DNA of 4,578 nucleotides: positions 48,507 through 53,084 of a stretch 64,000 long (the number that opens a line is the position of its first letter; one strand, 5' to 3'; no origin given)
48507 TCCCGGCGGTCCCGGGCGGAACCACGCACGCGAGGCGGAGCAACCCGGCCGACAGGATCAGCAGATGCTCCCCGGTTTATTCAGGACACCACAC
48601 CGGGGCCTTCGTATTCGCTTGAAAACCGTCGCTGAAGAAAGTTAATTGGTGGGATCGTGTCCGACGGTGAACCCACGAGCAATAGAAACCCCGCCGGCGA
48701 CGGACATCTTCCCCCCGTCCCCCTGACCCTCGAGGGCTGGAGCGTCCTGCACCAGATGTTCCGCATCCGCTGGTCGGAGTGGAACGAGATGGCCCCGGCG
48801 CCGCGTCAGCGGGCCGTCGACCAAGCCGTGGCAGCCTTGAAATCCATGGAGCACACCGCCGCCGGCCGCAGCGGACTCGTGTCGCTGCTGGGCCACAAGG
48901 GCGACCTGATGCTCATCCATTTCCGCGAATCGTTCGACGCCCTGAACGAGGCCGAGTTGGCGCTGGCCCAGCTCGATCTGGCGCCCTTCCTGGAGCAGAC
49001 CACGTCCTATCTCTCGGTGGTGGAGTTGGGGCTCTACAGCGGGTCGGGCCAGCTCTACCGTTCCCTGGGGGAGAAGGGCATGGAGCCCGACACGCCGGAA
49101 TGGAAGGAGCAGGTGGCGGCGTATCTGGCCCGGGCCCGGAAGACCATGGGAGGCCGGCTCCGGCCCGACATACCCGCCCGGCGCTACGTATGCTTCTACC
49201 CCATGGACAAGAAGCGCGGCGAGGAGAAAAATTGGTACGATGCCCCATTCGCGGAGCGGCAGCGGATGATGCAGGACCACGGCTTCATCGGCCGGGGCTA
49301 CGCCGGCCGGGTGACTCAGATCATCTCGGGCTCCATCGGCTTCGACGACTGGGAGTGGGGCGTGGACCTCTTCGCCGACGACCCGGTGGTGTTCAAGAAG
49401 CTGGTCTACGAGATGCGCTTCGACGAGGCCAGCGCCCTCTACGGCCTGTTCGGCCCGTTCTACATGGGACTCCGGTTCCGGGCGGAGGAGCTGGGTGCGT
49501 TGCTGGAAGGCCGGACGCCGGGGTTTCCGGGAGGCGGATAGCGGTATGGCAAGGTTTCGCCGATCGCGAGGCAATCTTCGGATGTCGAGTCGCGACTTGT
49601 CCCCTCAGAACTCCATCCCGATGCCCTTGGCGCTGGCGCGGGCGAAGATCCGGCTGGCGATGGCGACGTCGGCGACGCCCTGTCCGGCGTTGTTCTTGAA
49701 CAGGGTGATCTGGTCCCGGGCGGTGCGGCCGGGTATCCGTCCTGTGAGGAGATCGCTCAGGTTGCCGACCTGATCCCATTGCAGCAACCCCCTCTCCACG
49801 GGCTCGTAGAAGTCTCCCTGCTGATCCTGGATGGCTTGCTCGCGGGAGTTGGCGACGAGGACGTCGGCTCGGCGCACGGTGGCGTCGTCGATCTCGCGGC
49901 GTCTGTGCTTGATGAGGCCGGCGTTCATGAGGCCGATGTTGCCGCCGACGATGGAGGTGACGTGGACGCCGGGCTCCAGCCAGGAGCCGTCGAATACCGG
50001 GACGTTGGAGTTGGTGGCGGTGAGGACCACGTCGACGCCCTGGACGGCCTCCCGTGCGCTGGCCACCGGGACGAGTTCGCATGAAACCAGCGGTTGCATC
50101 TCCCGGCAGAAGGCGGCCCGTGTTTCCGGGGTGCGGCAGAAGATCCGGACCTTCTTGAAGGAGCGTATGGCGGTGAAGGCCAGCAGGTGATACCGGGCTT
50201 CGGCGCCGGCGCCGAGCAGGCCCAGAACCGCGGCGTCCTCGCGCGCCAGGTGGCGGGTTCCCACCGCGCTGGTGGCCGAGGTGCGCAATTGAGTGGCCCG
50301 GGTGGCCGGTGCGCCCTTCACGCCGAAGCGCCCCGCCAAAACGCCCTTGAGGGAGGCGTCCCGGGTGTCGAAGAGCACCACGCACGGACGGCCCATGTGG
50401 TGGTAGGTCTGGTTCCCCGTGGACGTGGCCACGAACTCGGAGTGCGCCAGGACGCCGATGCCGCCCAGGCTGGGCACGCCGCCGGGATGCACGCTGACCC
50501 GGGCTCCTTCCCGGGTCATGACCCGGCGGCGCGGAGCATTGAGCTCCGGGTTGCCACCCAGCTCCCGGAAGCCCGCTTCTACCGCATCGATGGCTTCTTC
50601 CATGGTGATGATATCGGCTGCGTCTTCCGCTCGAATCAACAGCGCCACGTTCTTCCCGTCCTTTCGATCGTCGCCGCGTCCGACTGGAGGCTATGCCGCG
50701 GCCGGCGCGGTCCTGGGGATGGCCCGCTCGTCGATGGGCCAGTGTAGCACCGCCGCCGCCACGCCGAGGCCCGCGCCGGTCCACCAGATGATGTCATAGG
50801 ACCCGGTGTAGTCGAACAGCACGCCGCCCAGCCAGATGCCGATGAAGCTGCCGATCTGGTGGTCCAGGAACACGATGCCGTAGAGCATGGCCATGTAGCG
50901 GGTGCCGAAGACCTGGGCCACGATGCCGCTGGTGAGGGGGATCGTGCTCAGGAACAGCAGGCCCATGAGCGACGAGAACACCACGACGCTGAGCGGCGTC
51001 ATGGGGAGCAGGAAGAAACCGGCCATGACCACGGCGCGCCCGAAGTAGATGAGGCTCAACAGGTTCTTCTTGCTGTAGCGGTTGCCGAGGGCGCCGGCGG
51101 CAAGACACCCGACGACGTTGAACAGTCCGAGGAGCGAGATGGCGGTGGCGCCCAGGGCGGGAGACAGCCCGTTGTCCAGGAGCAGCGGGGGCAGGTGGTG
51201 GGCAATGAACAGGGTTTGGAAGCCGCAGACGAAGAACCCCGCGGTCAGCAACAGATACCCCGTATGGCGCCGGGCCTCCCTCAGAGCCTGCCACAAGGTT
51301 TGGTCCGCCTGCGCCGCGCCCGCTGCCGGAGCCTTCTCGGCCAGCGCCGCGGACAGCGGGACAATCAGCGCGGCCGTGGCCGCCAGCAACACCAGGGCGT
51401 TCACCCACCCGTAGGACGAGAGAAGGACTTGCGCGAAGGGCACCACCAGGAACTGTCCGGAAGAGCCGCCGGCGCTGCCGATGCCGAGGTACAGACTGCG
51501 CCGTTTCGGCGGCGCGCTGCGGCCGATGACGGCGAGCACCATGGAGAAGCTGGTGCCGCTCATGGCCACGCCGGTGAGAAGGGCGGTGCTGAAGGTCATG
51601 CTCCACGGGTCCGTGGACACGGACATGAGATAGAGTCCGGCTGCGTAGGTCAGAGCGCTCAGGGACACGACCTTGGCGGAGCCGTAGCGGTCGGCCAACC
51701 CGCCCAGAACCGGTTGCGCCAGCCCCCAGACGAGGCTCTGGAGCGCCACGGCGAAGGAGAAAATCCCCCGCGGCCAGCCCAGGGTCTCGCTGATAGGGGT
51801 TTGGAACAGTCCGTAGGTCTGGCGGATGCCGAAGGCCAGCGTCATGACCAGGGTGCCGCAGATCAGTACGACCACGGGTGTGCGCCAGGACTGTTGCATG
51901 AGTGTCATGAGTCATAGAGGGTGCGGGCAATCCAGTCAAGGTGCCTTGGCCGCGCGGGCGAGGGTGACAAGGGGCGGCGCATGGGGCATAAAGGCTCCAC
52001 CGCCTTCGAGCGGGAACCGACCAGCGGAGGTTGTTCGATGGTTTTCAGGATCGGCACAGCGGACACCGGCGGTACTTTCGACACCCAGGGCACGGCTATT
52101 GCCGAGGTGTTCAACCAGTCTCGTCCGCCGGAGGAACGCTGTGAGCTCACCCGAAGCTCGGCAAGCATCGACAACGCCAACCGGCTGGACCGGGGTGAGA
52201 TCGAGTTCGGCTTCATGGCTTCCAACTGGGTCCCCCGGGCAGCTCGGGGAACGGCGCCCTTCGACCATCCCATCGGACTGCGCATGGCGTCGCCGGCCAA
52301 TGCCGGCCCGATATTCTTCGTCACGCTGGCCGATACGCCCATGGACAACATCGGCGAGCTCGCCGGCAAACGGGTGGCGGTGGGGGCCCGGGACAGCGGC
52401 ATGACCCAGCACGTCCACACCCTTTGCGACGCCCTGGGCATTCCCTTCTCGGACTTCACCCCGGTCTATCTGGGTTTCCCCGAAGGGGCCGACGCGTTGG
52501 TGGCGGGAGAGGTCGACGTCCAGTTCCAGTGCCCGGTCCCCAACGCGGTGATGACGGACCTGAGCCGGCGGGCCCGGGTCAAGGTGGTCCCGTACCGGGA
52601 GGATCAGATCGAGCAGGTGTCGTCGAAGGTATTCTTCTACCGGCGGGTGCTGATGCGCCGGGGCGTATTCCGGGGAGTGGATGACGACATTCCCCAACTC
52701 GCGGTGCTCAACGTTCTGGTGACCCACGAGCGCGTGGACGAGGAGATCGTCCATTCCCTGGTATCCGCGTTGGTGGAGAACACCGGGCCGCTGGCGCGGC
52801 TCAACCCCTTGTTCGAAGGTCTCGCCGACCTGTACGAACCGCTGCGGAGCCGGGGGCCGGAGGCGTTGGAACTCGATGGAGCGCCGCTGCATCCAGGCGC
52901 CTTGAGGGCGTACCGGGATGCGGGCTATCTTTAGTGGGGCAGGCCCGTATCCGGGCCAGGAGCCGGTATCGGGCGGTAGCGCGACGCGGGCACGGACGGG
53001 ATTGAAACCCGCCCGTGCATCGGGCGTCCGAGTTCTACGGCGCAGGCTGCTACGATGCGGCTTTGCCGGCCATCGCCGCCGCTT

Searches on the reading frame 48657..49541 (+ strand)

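Call 80: search_protein_families(library=pfam, proteins=[window:48657-49541:+], max_evalue=0.001)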
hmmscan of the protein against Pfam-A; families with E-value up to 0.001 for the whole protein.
window:48657-49541:+ (294 aa): 1 family
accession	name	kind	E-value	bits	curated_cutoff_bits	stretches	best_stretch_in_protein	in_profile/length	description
PF06778.18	Chlor_dismutase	-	9.5e-58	195.4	25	1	50-273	1-188/189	Chlorite dismutase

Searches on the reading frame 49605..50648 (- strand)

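Call 80: search_protein_families(library=pfam, proteins=[window:49605-50648:-], max_evalue=0.001)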
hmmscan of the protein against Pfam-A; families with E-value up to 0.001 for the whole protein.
window:49605-50648:- (347 aa): 2 families
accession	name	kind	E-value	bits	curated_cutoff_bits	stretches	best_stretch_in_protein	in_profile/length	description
PF02423.21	OCD_Mu_crystall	-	8e-47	160.2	24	1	14-341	15-313/314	Ornithine cyclodeaminase/mu-crystallin family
PF01488.26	Shikimate_DH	-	1.3e-06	28.9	24.3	1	142-227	15-98/138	Shikimate / quinate 5-dehydrogenase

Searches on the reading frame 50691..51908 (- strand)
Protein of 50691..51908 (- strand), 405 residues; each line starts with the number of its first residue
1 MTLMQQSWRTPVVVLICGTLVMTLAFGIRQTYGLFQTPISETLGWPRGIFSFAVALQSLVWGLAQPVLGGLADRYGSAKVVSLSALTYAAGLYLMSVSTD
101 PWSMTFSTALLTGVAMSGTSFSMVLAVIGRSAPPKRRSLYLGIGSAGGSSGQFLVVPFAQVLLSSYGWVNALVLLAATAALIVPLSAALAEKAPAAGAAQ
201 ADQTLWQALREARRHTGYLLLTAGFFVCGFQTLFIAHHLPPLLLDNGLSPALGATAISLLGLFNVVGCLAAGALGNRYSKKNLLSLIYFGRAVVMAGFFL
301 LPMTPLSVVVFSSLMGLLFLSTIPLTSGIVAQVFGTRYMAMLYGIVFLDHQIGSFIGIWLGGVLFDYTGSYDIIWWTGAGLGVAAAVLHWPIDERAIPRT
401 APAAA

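Call 80: search_protein_families(library=pfam, proteins=[window:50691-51908:-], max_evalue=0.001)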
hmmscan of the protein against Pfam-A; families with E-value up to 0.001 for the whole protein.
window:50691-51908:- (405 aa): 2 families
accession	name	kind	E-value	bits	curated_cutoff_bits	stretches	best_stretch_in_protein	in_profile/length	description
PF07690.21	MFS_1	-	3.3e-37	128.6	33.4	1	20-347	3-336/347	Major Facilitator Superfamily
PF12832.13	MFS_1_like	-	1.4e-06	28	25.2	1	11-145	213-343/373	MFS_1 like family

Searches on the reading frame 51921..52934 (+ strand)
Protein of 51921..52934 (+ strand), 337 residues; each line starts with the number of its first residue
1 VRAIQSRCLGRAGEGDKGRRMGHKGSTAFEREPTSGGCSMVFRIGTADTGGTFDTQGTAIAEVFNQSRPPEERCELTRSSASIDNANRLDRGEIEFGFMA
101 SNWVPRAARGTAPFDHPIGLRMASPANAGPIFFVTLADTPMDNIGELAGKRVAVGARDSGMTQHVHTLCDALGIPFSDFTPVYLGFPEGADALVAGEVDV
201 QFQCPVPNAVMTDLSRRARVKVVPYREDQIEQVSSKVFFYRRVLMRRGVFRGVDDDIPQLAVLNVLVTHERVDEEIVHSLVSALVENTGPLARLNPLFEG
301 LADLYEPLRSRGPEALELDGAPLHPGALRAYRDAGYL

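Call 80: search_protein_families(library=pfam, proteins=[window:51921-52934:+], max_evalue=0.001)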
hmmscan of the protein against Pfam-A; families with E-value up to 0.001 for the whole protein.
window:51921-52934:+ (337 aa): 2 families
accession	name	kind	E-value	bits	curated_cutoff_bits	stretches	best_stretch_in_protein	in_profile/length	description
PF16868.10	NMT1_3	-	2.4e-47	162.4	27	1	44-335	1-289/289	NMT1-like family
PF09084.16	NMT1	-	3.6e-06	27.5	20.5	1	127-238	71-181/216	NMT1/THI5 like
